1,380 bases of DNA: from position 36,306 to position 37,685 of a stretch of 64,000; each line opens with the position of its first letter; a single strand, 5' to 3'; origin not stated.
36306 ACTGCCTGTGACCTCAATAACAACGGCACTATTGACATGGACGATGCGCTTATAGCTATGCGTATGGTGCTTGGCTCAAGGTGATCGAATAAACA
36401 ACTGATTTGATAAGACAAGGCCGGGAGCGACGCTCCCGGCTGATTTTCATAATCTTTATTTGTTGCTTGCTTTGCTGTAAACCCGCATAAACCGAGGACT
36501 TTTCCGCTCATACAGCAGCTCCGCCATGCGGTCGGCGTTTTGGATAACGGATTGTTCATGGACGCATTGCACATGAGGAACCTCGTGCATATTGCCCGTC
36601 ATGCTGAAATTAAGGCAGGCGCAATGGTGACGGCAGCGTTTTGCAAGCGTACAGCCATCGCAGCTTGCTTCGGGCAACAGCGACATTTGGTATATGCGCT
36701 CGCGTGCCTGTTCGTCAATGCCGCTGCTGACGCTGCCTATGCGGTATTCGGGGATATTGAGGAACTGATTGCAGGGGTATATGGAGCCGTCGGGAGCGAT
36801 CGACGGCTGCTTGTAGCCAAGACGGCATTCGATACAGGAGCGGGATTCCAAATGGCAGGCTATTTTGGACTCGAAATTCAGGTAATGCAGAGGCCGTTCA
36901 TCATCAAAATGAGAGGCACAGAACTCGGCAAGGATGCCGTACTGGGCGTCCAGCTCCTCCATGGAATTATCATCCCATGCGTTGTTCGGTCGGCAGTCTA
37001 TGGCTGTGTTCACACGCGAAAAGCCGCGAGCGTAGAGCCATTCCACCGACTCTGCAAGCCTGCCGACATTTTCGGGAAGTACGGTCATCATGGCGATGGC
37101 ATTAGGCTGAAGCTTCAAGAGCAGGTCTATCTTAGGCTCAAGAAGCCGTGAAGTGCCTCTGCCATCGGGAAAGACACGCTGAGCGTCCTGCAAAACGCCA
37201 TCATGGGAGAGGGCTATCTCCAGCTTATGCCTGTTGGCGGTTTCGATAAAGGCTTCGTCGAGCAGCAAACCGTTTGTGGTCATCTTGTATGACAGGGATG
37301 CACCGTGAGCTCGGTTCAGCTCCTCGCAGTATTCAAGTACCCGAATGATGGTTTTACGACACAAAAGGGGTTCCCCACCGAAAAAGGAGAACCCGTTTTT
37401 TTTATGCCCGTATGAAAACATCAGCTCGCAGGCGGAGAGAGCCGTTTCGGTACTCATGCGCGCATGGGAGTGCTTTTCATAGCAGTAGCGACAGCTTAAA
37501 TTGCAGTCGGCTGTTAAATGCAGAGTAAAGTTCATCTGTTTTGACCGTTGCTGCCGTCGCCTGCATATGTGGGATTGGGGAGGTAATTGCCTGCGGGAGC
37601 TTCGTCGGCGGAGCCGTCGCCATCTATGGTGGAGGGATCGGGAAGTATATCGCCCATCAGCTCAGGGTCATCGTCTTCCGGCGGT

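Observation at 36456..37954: Radical SAM/SPASM enzyme translationally coupled to an acidic, lipobox-bearing repeat protein, directly downstream of recA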

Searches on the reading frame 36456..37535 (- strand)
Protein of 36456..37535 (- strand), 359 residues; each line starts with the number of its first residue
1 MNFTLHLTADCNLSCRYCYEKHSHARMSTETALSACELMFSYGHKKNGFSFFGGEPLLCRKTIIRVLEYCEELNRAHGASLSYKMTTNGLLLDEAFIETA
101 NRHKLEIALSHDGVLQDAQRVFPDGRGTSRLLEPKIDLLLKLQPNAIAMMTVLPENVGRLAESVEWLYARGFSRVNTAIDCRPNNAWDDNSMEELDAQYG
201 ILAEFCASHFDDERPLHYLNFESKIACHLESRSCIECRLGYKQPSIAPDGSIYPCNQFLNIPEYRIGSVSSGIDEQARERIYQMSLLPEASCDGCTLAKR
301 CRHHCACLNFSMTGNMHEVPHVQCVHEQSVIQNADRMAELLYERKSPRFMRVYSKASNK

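Call 3: search_protein_families(library=ncbifam, proteins=[window:36456-37535:-], max_evalue=0.1)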
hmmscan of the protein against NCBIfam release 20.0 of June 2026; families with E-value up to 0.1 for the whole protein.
window:36456-37535:- (359 aa): 72 families (the best 25 are shown)
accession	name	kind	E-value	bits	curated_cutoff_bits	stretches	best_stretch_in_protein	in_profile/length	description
NF047865.1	rSAM_PapB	equivalog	2.6e-54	184.7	340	1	3-318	5-329/330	PapB family radical SAM/SPASM ranthipeptide maturase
TIGR04064.1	rSAM_nif11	equivalog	4e-38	131.3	518.7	2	3-153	80-238/459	nif11-like peptide radical SAM maturase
TIGR03974.1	rSAM_six_Cys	equivalog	3e-37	128.5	425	1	4-330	100-441/451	thioether cross-link-forming SCIFF peptide maturase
TIGR03906.1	quino_hemo_SAM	equivalog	2.7e-33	115.3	453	1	4-321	97-430/467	quinohemoprotein amine dehydrogenase maturation protein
TIGR04115.1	rSAM_Cxxx_rpt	equivalog_domain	7.9e-31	107.8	350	1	3-314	4-334/359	radical SAM peptide maturase, CXXX-repeat target family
NF040492.1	not_ScfB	exception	8e-30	104.1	855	1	5-329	99-439/450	ScfB-related radical SAM/SPASM orphan maturase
TIGR04068.1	rSAM_ocin_clost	equivalog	7.2e-26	91.1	500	2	3-128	86-221/462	Cys-rich peptide radical SAM maturase CcpM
NF041298.1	rSAM_mat_DynA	equivalog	1.7e-20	73.3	450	1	8-318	8-334/356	dynobactin maturation radical SAM/SPASM protein DynA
TIGR04280.1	geopep_mat_rSAM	hypoth_equivalog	1.2e-19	70.6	400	2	4-127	87-218/428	geopeptide radical SAM maturase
TIGR03942.1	sulfatase_rSAM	equivalog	6.6e-19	68.2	349.45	1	8-329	8-348/363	anaerobic sulfatase maturase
TIGR03978.1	rSAM_paired_1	equivalog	3.4e-18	65.7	370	1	6-173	88-263/466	His-Xaa-Ser system radical SAM maturase HxsB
TIGR04163.1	rSAM_cobopep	equivalog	1e-17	64.1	375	1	8-321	71-403/428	peptide-modifying radical SAM enzyme CbpB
NF038170.1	lachnocin_rSAM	equivalog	7.5e-17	61.3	550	1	2-302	77-392/440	lachnocin radical SAM maturase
NF038283.1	viperin_w_prok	equivalog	1.7e-16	60.3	180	1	5-120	6-123/281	viperin family antiviral radical SAM protein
NF038107.1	rSAM_NF038107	equivalog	3e-16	59.2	600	1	2-318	86-413/444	Cys-every-fifth radical SAM/SPASM peptide maturase CefB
NF010321.0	PRK13758.1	equivalog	5e-12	45.6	441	1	9-307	13-332/370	anaerobic sulfatase-maturase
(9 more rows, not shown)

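Call 4: search_protein_families(library=pfam, proteins=[window:36456-37535:-], max_evalue=0.1)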
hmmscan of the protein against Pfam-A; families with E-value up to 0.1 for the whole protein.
window:36456-37535:- (359 aa): 3 families
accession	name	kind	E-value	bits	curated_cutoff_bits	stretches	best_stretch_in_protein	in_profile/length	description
PF04055.27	Radical_SAM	-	1.3e-11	45.4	29.5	1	7-167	3-166/166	Radical SAM superfamily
PF13353.11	Fer4_12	-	3.1e-06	28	22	1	6-91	10-97/137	4Fe-4S single cluster domain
PF13186.11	SPASM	-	0.0063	17.2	21.5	1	237-282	1-48/67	Iron-sulfur cluster-binding domain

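Call 6: find_homologous_proteins(query=window:36456-37535:-)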
Query window:36456-37535:- (359 aa): 1219 proteins with E <= 0.001 among 3321 candidates; the best 120 are listed.
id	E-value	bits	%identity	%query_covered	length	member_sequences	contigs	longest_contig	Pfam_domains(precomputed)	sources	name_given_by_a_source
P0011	7.5e-244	826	99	100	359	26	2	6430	PF04055.28,PF13353.12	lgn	-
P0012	1.4e-180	618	73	99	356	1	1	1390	PF04055.28,PF13353.12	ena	-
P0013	8.5e-176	602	72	99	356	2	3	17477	PF04055.28,PF13353.12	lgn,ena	-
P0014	1.4e-175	602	71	99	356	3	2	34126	PF04055.28,PF13353.12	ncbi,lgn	-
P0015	4.2e-175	600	72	99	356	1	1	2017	PF04055.28,PF13353.12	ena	-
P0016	1.0e-174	599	73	98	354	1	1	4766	PF04055.28,PF13353.12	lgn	-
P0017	1.7e-174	598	72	99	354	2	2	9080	PF04055.28,PF13353.12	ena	-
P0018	1.1e-172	592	70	99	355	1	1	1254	PF04055.28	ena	-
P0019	4.8e-172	590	71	98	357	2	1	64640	PF04055.28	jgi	jgi:uncharacterized protein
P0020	5.5e-172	590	71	100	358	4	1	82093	PF04055.28,PF13353.12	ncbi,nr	ncbi:MAG: SPASM domain-containing protein [Clostridiales bacterium]|nr:SPASM domain-containing prote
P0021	2.1e-171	588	69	99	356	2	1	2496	PF04055.28,PF13353.12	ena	-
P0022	2.0e-170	585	69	100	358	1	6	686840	PF04055.28,PF13353.12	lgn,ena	-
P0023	2.2e-165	568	66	99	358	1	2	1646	PF04055.28,PF13353.12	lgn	-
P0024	2.2e-165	568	65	100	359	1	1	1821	PF04055.28,PF13353.12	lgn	-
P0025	4.3e-165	567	68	100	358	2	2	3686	PF04055.28,PF13353.12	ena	-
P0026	1.0e-164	566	68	99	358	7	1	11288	PF04055.28,PF13353.12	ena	-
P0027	2.4e-164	565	67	100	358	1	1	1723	PF04055.28,PF13353.12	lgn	-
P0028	1.4e-163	562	68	99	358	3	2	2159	PF04055.28,PF13353.12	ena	-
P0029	4.4e-163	561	67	99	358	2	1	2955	PF04055.28,PF13353.12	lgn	-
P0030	1.7e-162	559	67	99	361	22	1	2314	PF04055.28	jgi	jgi:uncharacterized protein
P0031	8.1e-162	556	67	99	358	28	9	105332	PF04055.28,PF13353.12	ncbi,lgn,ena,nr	ncbi:MAG: radical SAM protein [Clostridia bacterium]|nr:radical SAM protein [Clostridia bacterium]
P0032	7.8e-161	553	67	99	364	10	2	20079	PF04055.28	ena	-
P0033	3.4e-160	551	66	99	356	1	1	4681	PF04055.28,PF13353.12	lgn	-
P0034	5.4e-160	550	66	99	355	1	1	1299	PF04055.28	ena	-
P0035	8.5e-160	550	67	99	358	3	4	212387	PF04055.28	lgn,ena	-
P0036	1.4e-159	549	67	98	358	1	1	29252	PF04055.28,PF13353.12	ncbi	-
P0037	1.6e-159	549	65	100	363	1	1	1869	PF04055.28,PF13353.12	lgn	-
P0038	3.6e-159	548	66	99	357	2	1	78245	PF04055.28,PF13353.12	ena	-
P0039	3.2e-158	545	67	99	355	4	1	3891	PF04055.28,PF13353.12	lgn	-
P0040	4.2e-158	544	65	99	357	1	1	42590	PF04055.28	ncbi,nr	ncbi:MAG: SPASM domain-containing protein [Clostridiales bacterium]|nr:SPASM domain-containing prote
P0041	5.2e-158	544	67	99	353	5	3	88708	PF04055.28,PF13353.12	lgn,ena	-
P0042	1.8e-157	542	66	99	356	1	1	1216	PF04055.28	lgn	-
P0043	2.7e-156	538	66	99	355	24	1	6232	PF04055.28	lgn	-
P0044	4.7e-156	537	62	99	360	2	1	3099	PF04055.28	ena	-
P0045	1.0e-155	536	66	99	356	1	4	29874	PF04055.28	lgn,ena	-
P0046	1.3e-155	536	65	99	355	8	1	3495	PF04055.28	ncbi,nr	ncbi:MAG: radical SAM protein [Clostridia bacterium]|nr:radical SAM protein [Clostridia bacterium]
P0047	9.9e-154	530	64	99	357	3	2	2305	PF04055.28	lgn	-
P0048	3.4e-153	528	63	99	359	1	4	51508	PF04055.28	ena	-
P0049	4.5e-153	528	64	98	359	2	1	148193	PF04055.28,PF13353.12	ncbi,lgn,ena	-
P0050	2.1e-151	522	64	98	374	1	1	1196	PF04055.28,PF13353.12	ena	-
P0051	1.6e-150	519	63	98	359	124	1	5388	PF04055.28,PF13353.12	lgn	-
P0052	1.7e-150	519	63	99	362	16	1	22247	PF04055.28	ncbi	-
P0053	4.0e-150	518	64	98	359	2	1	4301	PF04055.28,PF13353.12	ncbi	-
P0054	4.9e-150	518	63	98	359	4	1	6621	PF04055.28,PF13353.12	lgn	-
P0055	1.2e-148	513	62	100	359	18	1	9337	PF04055.28,PF13353.12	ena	-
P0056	2.3e-148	512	63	98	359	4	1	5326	PF04055.28,PF13353.12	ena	-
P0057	2.5e-148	512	63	98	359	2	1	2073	PF04055.28,PF13353.12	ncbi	-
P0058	4.2e-147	508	61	98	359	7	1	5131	PF04055.28,PF13353.12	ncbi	-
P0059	4.6e-147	508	62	98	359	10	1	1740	PF04055.28,PF13353.12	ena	-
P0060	4.8e-147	508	62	98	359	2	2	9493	PF04055.28,PF13353.12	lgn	-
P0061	6.8e-147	507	61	100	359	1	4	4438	PF04055.28,PF13353.12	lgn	-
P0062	8.3e-147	507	63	99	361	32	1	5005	PF04055.28,PF13353.12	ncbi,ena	-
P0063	9.7e-147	507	64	95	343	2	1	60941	PF04055.28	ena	-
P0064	1.2e-146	506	61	100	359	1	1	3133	PF04055.28,PF13353.12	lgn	-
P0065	1.2e-146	506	61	99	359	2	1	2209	PF04055.28,PF13353.12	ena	-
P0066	1.6e-146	506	63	99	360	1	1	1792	PF04055.28,PF13353.12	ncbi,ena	-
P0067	1.9e-146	506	62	98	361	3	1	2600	PF04055.28,PF13353.12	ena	-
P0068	2.7e-146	505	62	98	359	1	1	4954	PF04055.28,PF13353.12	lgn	-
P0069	3.0e-146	505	62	98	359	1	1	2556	PF04055.28,PF13353.12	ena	-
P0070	4.4e-146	505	62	98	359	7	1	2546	PF04055.28,PF13353.12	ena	-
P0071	7.9e-146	504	61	99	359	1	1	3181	PF04055.28,PF13353.12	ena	-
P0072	1.1e-145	503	62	98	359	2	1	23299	PF04055.28,PF13353.12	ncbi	-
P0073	2.0e-145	502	61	98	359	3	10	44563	PF04055.28,PF13353.12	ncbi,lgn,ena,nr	ncbi:MAG: radical SAM protein [Clostridia bacterium]|nr:radical SAM protein [Clostridia bacterium]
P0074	2.3e-145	502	66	91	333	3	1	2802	PF04055.28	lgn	-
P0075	3.0e-145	502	61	98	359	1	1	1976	PF04055.28,PF13353.12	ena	-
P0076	3.0e-145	502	62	98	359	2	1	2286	PF04055.28,PF13353.12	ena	-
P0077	3.3e-145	502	62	99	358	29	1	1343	PF04055.28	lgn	-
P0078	5.8e-145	501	61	98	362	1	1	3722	PF04055.28,PF13353.12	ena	-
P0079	5.9e-145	501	62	98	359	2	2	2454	PF04055.28,PF13353.12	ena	-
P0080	1.0e-144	500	62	98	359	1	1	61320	PF04055.28,PF13353.12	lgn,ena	-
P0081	1.6e-144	500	61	98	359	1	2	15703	PF04055.28,PF13353.12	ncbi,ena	-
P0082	1.6e-144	499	62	98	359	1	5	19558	PF04055.28,PF13353.12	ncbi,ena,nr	ncbi:MAG: radical SAM protein [Clostridia bacterium]|nr:radical SAM protein [Clostridia bacterium]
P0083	1.6e-144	499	61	98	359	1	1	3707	PF04055.28,PF13353.12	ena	-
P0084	1.9e-144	499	61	98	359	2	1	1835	PF04055.28,PF13353.12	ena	-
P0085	5.7e-144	498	61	98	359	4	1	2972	PF04055.28,PF13353.12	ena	-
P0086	7.6e-144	497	62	98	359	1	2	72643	PF04055.28,PF13353.12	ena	-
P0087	1.1e-143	497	62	98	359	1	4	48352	PF04055.28,PF13353.12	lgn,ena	-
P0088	1.1e-143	497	61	100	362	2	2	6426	PF04055.28,PF13353.12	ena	-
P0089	1.3e-143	496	61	99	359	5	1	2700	PF04055.28,PF13353.12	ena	-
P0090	4.1e-143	495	62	98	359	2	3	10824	PF04055.28,PF13353.12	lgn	-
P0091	4.6e-143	495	61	99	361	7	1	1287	PF04055.28,PF13353.12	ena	-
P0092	5.0e-143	495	60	98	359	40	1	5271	PF04055.28,PF13353.12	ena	-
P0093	5.3e-143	494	62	98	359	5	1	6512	PF04055.28,PF13353.12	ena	-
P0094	1.7e-142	493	61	98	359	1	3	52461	PF04055.28,PF13353.12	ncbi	-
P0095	2.6e-142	492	60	98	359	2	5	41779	PF04055.28,PF13353.12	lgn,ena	-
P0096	3.3e-142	492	61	98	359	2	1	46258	PF04055.28,PF13353.12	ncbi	-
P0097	4.1e-142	492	61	98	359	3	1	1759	PF04055.28,PF13353.12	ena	-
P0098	4.6e-142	491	61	99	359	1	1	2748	PF04055.28,PF13353.12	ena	-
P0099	7.0e-142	491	60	98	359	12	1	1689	PF04055.28,PF13353.12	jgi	-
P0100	7.9e-142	491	61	98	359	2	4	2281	PF04055.28,PF13353.12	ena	-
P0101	9.1e-142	490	60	99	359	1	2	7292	PF04055.28,PF13353.12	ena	-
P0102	2.0e-141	489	60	99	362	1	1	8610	PF04055.28,PF13353.12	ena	-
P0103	4.6e-141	488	61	99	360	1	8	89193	PF04055.28,PF13353.12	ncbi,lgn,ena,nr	ncbi:MAG: radical SAM protein [Clostridia bacterium]|nr:radical SAM protein [Clostridia bacterium]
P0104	1.9e-140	486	61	99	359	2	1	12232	PF04055.28,PF13353.12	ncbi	-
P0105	2.0e-140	486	60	98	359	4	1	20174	PF04055.28,PF13353.12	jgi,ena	-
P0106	4.4e-140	485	60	99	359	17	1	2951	PF04055.28,PF13353.12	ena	-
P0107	1.5e-139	483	60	98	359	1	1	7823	PF04055.28,PF13353.12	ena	-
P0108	1.3e-138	480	59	98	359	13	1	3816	PF04055.28,PF13353.12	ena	-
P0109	3.8e-138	479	59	98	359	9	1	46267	PF04055.28,PF13353.12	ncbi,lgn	-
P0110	1.2e-137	477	58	99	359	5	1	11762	PF04055.28,PF13353.12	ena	-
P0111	4.5e-136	472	57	98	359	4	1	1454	PF04055.28,PF13353.12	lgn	-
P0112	5.2e-135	468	57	98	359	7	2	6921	PF04055.28,PF13353.12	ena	-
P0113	7.6e-135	468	57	98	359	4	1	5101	PF04055.28,PF13353.12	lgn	-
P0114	9.3e-135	467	58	98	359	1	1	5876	PF04055.28,PF13353.12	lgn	-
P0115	1.2e-134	467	63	91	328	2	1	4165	PF04055.28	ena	-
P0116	3.3e-134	466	57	99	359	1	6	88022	PF04055.28,PF13353.12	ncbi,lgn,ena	-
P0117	5.0e-134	465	57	98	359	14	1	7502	PF04055.28,PF13353.12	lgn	-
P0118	2.0e-133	463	57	99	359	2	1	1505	PF04055.28,PF13353.12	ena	-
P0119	2.3e-133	463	57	98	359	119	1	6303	PF04055.28,PF13353.12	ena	-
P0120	2.7e-133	463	57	98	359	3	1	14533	PF04055.28,PF13353.12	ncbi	-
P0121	3.8e-133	462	56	99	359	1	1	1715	PF04055.28,PF13353.12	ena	-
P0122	4.7e-133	462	56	99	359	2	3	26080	PF04055.28,PF13353.12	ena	-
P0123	5.4e-133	462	62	91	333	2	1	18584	PF04055.28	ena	-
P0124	5.8e-133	461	56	98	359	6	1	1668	PF04055.28,PF13353.12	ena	-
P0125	6.4e-133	461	57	98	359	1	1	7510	PF04055.28,PF13353.12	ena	-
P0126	6.5e-133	461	57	98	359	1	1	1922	PF04055.28,PF13353.12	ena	-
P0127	1.4e-132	460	57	98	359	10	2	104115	PF04055.28,PF13353.12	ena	-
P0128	2.1e-132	460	57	99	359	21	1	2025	PF04055.28,PF13353.12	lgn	-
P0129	2.7e-132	459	57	99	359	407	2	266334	PF04055.28,PF13353.12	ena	-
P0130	4.0e-132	459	61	91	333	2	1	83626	PF04055.28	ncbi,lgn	-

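Call 9: find_related_loci(query=A1, collection=genome_contigs, flank=6000)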
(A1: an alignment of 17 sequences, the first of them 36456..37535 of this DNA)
Query A1 (359 aa) in genome_contigs; peptide patterns used: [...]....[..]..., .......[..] (x = any residue, [..] = any of these).
96 stretches matched a pattern; 48 encode a relative of the query (tblastn E <= 1e-3); 43 distinct loci.
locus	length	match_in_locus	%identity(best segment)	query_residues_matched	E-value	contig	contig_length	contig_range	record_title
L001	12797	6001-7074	71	1-358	4e-177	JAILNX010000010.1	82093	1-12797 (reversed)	MAG: Clostridiales bacterium isolate RUI291 k141_4523638_flag=0_multi=27.9967_len=82093, whole genome shotgun sequence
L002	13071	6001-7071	67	1-357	1e-166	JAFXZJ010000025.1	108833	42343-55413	MAG: Clostridia bacterium isolate RGIG6884 Sheep_Rumen-5__c688888, whole genome shotgun sequence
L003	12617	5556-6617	67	1-354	8e-164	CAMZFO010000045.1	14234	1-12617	MAG TPA_asm: uncultured Clostridia bacterium isolate SRR10912537_bin.26_metaWRAP_v1.3_MAG genome assembly, contig: ERZ14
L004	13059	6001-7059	65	1-354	2e-160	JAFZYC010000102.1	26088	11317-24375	MAG: Clostridia bacterium isolate RGIG8203 Water_buffalos_Rumen-3__c1985088, whole genome shotgun sequence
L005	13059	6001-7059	64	1-353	9e-158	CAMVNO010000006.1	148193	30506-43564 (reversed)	MAG TPA_asm: uncultured Clostridia bacterium isolate SRR8387718_bin.19_metaWRAP_v1.3_MAG genome assembly, contig: ERZ142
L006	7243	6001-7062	65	1-354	2e-156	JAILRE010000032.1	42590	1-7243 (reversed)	MAG: Clostridiales bacterium isolate RUI376 k141_1879088_flag=0_multi=26.9878_len=42590, whole genome shotgun sequence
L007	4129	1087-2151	66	1-355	9e-161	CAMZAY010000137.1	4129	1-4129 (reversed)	MAG TPA_asm: uncultured Clostridia bacterium isolate SRR10912538_bin.15_metaWRAP_v1.3_MAG genome assembly, contig: ERZ14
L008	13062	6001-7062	64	1-354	1e-155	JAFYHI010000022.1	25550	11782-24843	MAG: Clostridia bacterium isolate RGIG7091 Sheep_Rumen.Co__c1344861, whole genome shotgun sequence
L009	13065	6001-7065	66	1-355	1e-155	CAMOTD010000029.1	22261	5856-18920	MAG: uncultured Clostridia bacterium isolate SRR873608_bin.71_metaWRAP_v1.3_MAG genome assembly, contig: NODE_6443_lengt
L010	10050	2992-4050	63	1-353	7e-154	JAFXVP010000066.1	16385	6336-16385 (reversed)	MAG: Clostridia bacterium isolate RGIG6786 Sheep_Rumen-3__c1495899, whole genome shotgun sequence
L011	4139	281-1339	62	1-353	8e-157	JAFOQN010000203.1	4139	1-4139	MAG: Clostridia bacterium isolate RGIG707 Dairy_cattle_Omasum-2__c1000325, whole genome shotgun sequence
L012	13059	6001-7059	62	1-353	2e-152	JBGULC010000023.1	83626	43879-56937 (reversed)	MAG: Christensenellales bacterium isolate ruminal_MAG_266 ruminal_MAG_266_contig_0023, whole genome shotgun sequence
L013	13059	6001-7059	62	1-353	4e-152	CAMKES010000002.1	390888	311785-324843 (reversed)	MAG: uncultured Clostridia bacterium isolate SRR12081303_bin.1_metaWRAP_v1.3_MAG genome assembly, contig: ERZ12289767.8,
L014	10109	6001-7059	62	1-353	3e-151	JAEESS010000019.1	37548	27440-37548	MAG: Bacillota bacterium isolate Tb.RUG.388 NODE_3822_length_37548_cov_4.526923, whole genome shotgun sequence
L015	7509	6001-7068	62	1-356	6e-151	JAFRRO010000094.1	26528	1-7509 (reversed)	MAG: Clostridia bacterium isolate RGIG2736 Goat_Omasum-4__c667655, whole genome shotgun sequence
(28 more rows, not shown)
